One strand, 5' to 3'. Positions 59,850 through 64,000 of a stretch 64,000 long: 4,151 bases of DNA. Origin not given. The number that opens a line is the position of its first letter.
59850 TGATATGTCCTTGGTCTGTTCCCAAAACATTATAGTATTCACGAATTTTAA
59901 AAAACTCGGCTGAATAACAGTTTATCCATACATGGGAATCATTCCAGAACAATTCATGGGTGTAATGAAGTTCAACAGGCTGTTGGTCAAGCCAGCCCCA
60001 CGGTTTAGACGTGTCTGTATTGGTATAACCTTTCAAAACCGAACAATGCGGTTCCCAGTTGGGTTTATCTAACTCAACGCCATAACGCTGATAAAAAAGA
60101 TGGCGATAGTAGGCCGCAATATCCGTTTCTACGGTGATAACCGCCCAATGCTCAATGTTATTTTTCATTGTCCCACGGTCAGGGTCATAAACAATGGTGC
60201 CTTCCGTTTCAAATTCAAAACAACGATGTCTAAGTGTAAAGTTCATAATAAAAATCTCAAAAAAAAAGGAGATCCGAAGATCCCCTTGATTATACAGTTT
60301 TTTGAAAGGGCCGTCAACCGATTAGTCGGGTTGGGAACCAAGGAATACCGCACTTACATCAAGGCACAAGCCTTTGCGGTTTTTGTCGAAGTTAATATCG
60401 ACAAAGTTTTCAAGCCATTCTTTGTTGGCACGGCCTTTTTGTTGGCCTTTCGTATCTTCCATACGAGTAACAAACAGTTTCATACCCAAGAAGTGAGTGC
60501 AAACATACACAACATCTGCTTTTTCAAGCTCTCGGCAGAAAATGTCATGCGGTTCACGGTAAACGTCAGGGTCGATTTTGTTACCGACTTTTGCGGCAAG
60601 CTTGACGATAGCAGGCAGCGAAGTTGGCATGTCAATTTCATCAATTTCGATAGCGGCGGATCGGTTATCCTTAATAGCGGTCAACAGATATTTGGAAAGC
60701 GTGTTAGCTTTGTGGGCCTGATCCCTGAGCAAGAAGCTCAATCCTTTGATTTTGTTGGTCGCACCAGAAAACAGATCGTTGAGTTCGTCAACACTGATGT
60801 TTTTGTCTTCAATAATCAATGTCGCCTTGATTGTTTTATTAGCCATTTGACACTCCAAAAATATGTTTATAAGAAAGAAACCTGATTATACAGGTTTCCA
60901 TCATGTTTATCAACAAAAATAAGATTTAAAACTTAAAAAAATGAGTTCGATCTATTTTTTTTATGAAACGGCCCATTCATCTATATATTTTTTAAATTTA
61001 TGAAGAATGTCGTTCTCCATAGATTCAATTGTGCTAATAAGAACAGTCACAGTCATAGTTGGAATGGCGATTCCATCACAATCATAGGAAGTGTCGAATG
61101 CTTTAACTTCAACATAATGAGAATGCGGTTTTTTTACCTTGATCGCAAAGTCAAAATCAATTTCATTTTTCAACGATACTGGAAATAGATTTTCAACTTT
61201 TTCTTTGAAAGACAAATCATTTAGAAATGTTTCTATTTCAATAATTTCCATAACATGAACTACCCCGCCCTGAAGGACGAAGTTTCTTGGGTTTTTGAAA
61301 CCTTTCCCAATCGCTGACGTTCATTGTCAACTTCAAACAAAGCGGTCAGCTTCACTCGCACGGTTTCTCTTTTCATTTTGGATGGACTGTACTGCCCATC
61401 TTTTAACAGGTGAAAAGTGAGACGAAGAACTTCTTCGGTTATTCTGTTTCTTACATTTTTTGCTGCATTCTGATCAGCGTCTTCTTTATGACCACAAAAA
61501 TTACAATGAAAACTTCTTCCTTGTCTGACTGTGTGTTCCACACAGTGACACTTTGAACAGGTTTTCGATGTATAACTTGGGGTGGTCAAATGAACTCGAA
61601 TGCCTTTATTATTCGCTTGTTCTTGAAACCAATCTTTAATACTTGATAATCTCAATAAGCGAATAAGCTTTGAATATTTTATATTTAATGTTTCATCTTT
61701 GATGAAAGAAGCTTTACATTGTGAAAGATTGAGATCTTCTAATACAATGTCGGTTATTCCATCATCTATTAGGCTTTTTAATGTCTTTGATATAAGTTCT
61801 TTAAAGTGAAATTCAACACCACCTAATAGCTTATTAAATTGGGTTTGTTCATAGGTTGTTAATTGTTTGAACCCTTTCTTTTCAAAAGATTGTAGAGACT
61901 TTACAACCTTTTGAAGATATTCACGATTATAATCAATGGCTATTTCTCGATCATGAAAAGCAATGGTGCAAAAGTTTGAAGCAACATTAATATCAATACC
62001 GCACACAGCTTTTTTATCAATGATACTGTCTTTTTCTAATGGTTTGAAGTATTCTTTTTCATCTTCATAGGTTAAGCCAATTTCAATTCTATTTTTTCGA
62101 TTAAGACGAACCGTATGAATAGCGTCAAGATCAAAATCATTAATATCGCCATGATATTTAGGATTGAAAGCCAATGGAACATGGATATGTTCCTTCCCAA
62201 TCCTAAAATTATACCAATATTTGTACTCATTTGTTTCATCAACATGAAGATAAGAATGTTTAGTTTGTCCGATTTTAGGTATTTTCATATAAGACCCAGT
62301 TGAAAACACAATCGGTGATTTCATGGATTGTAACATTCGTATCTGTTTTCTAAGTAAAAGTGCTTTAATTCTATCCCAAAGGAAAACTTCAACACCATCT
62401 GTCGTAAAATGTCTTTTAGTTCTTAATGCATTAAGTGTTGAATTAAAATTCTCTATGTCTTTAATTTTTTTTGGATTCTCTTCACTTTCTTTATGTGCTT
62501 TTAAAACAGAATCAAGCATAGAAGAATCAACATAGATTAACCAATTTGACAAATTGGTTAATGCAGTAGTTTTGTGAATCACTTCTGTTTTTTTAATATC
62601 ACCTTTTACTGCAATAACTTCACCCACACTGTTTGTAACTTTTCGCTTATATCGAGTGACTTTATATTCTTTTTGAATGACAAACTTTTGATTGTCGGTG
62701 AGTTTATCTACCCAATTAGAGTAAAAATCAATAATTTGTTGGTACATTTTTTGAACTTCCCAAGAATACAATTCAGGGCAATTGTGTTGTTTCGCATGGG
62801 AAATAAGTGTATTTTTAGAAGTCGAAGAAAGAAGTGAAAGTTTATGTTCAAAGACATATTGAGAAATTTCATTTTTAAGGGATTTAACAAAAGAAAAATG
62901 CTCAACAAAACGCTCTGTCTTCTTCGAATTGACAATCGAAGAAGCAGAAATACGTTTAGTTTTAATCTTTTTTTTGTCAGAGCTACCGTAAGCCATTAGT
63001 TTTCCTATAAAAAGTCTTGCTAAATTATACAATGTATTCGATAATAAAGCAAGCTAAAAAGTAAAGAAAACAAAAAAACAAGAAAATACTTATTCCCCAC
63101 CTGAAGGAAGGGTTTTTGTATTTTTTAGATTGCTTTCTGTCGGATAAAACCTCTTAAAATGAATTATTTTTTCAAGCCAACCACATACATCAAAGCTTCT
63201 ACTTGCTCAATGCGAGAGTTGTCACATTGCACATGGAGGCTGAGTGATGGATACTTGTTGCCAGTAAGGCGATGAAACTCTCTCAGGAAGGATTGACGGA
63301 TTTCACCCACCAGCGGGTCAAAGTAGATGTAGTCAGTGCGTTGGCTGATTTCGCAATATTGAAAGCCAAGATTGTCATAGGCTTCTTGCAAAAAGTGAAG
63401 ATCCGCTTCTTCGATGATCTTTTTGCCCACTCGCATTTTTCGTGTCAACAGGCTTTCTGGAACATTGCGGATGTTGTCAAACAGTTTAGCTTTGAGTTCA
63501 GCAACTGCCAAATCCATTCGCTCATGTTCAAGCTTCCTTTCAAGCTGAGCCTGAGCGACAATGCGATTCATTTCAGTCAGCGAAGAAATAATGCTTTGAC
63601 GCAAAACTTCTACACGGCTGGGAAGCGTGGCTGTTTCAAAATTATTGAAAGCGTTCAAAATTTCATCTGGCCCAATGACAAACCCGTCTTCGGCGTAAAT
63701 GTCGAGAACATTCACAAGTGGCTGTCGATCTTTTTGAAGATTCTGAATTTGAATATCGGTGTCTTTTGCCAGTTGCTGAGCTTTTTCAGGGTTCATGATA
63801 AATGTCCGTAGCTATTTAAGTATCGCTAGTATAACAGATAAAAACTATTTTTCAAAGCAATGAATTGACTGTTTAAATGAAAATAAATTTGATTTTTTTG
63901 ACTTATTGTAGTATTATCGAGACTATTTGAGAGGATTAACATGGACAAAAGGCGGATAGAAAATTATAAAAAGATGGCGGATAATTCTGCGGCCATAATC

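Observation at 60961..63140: AT-rich TnpB/Cas12-like RuvC plus zinc-finger gene inside a phage early region, with an inverted-repeat-flanked promoter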

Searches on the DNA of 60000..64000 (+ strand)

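Call 7: search_dna_similar(query=window:60000-64000:+, collection=phages, mode=near, max_rows=40)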
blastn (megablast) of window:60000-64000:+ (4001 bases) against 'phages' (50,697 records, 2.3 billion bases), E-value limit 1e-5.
No match.

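Call 48: search_rna_families(source=window, start=60900, end=63300, threshold=evalue, max_evalue=10)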
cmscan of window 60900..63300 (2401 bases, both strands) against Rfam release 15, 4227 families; matches with E-value up to 10: 5.
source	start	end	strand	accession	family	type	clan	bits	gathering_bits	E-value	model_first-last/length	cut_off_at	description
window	61665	61715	+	RF01615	ceN111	Gene; snRNA; snoRNA; CD-box;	-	22.1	43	0.78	1-70/70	no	Nematode snoRNA ceN111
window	61242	61333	-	RF00062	HgcC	Gene;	-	19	50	0.18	1-130/130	no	HgcC family RNA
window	61665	61714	+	RF00611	SNORD111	Gene; snRNA; snoRNA; CD-box;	-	18.7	46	7.2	1-89/89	no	Small nucleolar RNA SNORD111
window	61631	61704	-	RF01422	snoR116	Gene; snRNA; snoRNA; CD-box;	-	18.1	47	4.4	1-86/86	no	small nucleolar RNA snoR116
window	62887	62923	-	RF00489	ctRNA_p42d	Gene; antisense;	-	15.8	50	8.5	1-46/46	no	ctRNA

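Call 50: search_rna_families(source=window, start=61150, end=61600, threshold=evalue, max_evalue=5, show_alignments=2)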
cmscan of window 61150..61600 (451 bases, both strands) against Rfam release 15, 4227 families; matches with E-value up to 5: 2.
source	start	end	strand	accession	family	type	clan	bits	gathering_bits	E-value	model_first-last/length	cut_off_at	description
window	61242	61333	-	RF00062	HgcC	Gene;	-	19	50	0.033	1-130/130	no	HgcC family RNA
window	61262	61284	-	RF02656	sot0042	Gene; sRNA;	-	12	88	0.92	152-174/174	no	Sense overlapping transcript RNA 0042 (sot)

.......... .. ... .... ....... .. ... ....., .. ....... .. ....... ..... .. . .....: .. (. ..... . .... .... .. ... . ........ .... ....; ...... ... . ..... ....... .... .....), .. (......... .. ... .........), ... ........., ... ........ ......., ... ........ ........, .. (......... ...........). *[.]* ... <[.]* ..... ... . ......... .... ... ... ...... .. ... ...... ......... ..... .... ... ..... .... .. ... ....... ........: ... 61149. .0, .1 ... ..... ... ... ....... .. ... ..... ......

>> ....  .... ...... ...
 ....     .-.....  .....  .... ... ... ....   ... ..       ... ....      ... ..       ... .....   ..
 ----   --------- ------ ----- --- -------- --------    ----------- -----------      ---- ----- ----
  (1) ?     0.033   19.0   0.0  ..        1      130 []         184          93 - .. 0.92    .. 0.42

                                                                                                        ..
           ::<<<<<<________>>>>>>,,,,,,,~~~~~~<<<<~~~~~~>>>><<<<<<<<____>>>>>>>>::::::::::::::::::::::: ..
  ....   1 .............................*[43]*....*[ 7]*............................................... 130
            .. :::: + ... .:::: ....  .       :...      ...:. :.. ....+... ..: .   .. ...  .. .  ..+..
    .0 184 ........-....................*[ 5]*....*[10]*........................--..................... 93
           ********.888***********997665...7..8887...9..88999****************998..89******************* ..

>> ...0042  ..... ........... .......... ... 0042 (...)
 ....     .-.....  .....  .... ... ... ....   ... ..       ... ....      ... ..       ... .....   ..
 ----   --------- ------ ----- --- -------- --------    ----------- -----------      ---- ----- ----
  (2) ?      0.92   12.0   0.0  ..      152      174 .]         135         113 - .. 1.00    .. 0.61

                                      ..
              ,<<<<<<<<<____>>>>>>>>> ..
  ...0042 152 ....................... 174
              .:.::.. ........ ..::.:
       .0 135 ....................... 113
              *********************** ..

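Call 82: build_rna_model(alignment_id=A3)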
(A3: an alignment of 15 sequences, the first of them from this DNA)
Model R1 built from alignment A3 (15 sequences, 139 columns); structure: RNAalifold consensus.
model positions 113; base pairs 33; branch points 2; effective number of sequences 1.37; information 0.59 bits per position. Calibrated on 0.2 Mb of random sequence (short: E-values are rough).
structure used (alignment columns):
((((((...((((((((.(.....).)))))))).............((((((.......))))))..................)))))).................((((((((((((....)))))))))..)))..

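Call 83: search_with_rna_model(model_id=R1, source=window, max_evalue=1, filters=off)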
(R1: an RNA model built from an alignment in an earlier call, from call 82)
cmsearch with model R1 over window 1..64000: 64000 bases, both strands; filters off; matches with E-value up to 1: 18.
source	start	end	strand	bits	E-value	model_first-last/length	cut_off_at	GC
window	61255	61367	-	127.3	2.7e-31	1-113/113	no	0.48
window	21737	21822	+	21.2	0.002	1-113/113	no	0.29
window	54754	54860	-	18.4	0.011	1-113/113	no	0.37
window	15395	15512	-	16.7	0.031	1-113/113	no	0.37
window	26976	27061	+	16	0.047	1-113/113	no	0.34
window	24567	24634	-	15.1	0.081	1-113/113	no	0.35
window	19993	20066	+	15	0.087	1-113/113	no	0.32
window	29259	29366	+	12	0.53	1-113/113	no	0.41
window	60941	61029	-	11.9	0.54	1-113/113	no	0.27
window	41200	41292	-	11.8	0.6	1-113/113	no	0.31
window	21153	21256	+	11.6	0.64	1-113/113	no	0.27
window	45342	45402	+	11.6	0.65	1-113/113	no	0.36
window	29336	29387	-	11.4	0.76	1-113/113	no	0.29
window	38533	38645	+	11.4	0.77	1-113/113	no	0.29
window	39370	39494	-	11.3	0.79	1-113/113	no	0.29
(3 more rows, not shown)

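Call 84: search_with_rna_model(model_id=R1, sources=[L001, L006, L008, L010, L011, L012, L013, L015, L016, L017, L018, L019, L021, L029, L033, L038, L040, L048, L049, L050], max_evalue=0.1)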
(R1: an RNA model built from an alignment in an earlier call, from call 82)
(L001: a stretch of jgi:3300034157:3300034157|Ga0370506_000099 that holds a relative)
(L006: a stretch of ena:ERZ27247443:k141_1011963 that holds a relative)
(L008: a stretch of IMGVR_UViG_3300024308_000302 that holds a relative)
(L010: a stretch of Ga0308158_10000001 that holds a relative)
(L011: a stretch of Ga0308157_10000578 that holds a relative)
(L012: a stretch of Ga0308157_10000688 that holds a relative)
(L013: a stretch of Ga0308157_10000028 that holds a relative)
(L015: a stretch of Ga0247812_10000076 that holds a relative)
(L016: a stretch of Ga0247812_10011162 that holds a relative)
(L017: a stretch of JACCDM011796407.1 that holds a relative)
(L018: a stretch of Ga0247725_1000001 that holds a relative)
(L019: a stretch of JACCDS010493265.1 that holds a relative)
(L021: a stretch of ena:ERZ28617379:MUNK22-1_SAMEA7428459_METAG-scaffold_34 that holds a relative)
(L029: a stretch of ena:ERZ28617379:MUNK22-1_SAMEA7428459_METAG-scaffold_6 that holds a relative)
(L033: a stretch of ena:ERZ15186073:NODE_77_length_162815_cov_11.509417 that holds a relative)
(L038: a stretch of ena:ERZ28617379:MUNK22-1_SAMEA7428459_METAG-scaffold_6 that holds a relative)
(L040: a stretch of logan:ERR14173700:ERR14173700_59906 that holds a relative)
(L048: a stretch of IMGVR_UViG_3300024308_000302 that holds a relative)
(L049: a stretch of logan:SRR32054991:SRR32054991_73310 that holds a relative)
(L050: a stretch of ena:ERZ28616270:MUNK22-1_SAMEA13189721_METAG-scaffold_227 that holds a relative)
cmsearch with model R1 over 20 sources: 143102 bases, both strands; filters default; matches with E-value up to 0.1: 20.
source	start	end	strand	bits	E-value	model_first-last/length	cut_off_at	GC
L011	1377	1489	+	132.6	2.4e-32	1-113/113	no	0.42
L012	1377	1489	+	130.1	1.1e-31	1-113/113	no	0.42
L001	7630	7742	+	128.8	2.4e-31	1-113/113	no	0.47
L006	7630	7742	+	128.1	3.6e-31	1-113/113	no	0.48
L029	4630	4742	+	127.2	6.2e-31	1-113/113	no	0.49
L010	4600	4712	+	126.7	8.8e-31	1-113/113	no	0.44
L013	4630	4748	+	124.4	3.5e-30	1-113/113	no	0.45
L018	4594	4703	+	123.2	7.1e-30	1-113/113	no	0.44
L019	628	737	+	120.9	3e-29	1-113/113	no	0.42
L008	4594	4703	+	117.7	2e-28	1-113/113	no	0.45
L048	2504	2613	-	117.7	2e-28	1-113/113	no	0.45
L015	4600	4709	+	115.7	6.5e-28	1-113/113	no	0.43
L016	1408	1517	+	110.9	1.2e-26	1-113/113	no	0.46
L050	4603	4712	+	94.1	3.1e-22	1-113/113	no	0.45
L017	1964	2088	+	70.5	5e-16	1-113/113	no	0.49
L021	4693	4815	+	68.1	2.2e-15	1-113/113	no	0.46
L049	1790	1932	+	40.3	4.4e-08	1-113/113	no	0.36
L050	4679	4788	-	17.2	0.049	1-113/113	no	0.4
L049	653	711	-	17.1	0.053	1-113/113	no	0.34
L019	2548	2601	+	16.8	0.062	1-113/113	no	0.26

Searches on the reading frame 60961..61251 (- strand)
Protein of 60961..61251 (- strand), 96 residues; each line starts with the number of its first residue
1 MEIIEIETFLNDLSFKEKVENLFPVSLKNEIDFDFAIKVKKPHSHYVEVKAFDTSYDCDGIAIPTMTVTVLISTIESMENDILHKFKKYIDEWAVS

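Call 4: search_protein_families(library=pfam, proteins=[window:60961-61251:-], max_evalue=0.1)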
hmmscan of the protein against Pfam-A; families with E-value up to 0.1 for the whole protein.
window:60961-61251:- (96 aa): 0 families

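Call 5: search_protein_families(library=ncbifam, proteins=[window:60961-61251:-], max_evalue=0.1)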
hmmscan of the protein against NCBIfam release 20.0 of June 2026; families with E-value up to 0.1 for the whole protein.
window:60961-61251:- (96 aa): 0 families

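Call 6: search_protein_families(library=phrogs, proteins=[window:60961-61251:-], max_evalue=0.01)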
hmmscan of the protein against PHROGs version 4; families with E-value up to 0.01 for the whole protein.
window:60961-61251:- (96 aa): 0 families
